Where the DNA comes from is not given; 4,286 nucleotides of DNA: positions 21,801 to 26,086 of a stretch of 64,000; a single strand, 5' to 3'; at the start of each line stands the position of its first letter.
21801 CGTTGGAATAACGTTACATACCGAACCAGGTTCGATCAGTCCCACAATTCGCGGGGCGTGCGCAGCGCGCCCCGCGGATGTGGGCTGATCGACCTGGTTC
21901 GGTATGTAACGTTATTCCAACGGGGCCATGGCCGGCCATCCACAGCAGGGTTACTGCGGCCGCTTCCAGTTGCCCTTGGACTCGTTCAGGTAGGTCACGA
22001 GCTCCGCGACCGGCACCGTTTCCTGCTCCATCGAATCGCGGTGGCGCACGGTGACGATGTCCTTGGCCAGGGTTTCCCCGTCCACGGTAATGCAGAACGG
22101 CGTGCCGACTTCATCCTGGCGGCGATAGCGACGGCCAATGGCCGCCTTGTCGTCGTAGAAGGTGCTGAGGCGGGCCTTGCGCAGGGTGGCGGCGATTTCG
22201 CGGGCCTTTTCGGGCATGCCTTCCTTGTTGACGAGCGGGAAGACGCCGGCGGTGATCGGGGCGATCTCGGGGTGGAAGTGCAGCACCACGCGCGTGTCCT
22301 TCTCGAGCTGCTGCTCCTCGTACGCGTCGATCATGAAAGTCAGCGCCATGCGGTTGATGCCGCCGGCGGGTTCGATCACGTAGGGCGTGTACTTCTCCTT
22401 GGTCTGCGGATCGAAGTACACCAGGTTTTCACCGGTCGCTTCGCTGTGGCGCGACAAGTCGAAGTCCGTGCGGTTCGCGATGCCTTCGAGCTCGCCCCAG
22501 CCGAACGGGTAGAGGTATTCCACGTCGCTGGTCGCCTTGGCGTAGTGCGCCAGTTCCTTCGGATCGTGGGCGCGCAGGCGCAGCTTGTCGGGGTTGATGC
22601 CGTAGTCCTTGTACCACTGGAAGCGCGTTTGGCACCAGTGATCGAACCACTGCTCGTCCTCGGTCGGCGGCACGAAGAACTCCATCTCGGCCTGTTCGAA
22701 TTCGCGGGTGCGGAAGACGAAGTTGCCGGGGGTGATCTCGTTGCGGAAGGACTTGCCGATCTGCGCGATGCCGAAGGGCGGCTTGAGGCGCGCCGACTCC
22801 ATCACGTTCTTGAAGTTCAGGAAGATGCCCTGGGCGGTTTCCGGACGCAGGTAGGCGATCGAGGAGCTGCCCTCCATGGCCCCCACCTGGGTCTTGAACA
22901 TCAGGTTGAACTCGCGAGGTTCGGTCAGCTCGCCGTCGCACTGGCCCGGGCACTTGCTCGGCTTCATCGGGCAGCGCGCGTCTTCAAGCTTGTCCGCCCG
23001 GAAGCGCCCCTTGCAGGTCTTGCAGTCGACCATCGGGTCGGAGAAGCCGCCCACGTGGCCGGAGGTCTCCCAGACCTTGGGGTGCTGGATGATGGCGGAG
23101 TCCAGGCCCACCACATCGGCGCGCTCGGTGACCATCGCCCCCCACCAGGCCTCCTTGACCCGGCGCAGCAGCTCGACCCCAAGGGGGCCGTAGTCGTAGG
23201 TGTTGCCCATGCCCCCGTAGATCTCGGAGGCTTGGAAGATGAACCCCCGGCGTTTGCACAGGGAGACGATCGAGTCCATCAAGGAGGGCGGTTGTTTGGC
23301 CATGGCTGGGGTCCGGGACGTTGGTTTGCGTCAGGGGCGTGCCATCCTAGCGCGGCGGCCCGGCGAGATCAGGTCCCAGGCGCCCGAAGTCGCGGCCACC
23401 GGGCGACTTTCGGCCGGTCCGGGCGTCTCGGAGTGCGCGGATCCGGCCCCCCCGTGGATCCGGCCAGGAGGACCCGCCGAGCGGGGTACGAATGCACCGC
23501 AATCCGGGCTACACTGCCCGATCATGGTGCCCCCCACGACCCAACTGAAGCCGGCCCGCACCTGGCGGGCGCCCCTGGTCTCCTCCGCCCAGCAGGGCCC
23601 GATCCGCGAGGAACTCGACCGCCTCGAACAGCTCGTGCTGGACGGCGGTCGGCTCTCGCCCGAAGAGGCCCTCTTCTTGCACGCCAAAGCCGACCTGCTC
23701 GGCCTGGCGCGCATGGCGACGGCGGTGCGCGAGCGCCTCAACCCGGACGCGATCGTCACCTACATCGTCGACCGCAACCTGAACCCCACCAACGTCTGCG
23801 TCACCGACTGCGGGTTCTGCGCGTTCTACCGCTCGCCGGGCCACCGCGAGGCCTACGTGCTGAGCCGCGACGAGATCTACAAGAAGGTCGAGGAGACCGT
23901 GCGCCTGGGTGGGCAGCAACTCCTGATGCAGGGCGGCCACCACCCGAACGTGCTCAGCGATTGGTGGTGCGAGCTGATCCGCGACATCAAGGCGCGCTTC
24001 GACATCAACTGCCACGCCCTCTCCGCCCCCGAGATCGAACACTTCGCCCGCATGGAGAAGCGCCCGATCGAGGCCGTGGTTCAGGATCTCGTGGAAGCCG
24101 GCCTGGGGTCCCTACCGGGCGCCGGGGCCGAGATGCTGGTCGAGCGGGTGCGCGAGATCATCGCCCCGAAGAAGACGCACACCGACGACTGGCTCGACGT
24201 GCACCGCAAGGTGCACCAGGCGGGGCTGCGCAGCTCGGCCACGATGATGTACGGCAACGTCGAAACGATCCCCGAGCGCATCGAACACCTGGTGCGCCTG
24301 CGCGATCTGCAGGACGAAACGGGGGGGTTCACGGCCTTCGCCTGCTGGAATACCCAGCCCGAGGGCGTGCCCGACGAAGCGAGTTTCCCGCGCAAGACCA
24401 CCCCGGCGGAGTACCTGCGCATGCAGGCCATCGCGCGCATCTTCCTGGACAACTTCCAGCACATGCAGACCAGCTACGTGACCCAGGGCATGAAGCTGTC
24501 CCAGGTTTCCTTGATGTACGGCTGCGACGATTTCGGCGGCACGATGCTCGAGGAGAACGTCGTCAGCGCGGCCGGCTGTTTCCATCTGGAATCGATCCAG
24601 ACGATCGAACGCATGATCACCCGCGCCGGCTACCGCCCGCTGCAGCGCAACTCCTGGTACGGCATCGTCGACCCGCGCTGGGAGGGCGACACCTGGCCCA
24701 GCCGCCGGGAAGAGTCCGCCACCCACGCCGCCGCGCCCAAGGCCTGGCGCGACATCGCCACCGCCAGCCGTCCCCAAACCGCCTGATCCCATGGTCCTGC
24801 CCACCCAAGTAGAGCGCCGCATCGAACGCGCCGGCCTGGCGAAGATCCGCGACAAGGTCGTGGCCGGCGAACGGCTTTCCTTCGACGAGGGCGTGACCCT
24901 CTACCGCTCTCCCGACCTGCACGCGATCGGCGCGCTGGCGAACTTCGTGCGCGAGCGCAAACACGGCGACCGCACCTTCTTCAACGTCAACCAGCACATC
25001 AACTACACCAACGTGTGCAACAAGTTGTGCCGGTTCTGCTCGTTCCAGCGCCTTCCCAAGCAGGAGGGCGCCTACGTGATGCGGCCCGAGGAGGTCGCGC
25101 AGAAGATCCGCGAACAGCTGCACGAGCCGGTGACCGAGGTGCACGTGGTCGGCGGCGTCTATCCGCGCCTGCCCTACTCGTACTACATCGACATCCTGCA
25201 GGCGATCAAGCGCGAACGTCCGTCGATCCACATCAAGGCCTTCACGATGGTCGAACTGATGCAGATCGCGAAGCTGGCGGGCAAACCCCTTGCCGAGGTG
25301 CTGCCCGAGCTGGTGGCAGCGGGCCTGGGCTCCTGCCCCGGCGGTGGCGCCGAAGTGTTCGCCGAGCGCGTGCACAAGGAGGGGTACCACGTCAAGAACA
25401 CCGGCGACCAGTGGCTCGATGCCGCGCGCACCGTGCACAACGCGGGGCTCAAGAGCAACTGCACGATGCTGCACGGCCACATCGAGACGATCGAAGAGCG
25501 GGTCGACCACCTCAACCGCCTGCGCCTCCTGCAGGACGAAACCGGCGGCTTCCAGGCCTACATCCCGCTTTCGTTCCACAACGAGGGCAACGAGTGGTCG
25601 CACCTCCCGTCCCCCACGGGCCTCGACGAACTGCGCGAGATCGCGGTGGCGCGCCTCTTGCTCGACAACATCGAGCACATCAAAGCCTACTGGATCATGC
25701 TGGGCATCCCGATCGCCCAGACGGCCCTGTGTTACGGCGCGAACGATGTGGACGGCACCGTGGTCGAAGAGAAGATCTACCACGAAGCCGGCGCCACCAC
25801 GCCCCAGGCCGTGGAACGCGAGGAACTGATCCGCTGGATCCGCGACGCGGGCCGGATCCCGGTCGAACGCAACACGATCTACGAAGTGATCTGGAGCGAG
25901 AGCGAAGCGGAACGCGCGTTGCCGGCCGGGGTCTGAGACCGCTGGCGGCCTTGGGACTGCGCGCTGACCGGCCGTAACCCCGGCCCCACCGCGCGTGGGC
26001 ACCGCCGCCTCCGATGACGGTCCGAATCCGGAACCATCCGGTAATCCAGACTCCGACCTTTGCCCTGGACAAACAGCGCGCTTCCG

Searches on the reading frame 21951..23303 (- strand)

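Call 76: search_protein_families(library=pfam, proteins=[window:21951-23303:-], max_evalue=0.00001)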
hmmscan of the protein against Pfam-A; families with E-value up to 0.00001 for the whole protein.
window:21951-23303:- (450 aa): 2 families
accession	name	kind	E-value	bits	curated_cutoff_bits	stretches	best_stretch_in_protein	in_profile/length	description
PF03129.25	HGTP_anticodon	-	2.7e-21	76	21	1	354-441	4-93/94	Anticodon binding domain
PF00587.30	tRNA-synt_2b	-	4.9e-09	36.9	29.3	1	151-319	12-171/179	tRNA synthetase class II core domain (G, H, P, S and T)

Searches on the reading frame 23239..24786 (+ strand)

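Call 13: search_protein_families(library=pfam, proteins=[window:23239-24786:+], max_evalue=0.001)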
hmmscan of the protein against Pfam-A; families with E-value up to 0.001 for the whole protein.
window:23239-24786:+ (515 aa): 2 families
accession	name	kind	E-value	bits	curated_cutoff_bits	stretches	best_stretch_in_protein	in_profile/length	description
PF19288.4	CofH_C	-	2.4e-25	89.2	27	1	363-476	3-118/125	CofH/MqnC C-terminal region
PF04055.27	Radical_SAM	-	1.8e-18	67.7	29.5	1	182-351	2-163/166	Radical SAM superfamily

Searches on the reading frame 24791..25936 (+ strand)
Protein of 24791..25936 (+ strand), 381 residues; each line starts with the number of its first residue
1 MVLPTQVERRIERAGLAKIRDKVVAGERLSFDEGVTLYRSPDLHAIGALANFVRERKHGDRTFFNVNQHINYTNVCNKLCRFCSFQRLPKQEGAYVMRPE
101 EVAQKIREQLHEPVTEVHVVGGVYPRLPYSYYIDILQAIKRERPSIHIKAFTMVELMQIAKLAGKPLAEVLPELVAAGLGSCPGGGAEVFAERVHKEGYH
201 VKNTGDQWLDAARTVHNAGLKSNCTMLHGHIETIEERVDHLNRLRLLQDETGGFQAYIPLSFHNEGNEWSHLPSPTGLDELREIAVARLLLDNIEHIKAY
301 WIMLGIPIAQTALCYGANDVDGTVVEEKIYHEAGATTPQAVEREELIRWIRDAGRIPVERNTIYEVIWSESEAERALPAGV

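Call 13: search_protein_families(library=pfam, proteins=[window:24791-25936:+], max_evalue=0.001)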
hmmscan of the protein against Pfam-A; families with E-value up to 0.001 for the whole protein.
window:24791-25936:+ (381 aa): 2 families
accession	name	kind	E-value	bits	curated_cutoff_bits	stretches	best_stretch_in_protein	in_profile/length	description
PF04055.27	Radical_SAM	-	7.5e-18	65.7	29.5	1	70-243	1-165/166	Radical SAM superfamily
PF19288.4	CofH_C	-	1.8e-17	63.8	27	1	253-366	3-118/125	CofH/MqnC C-terminal region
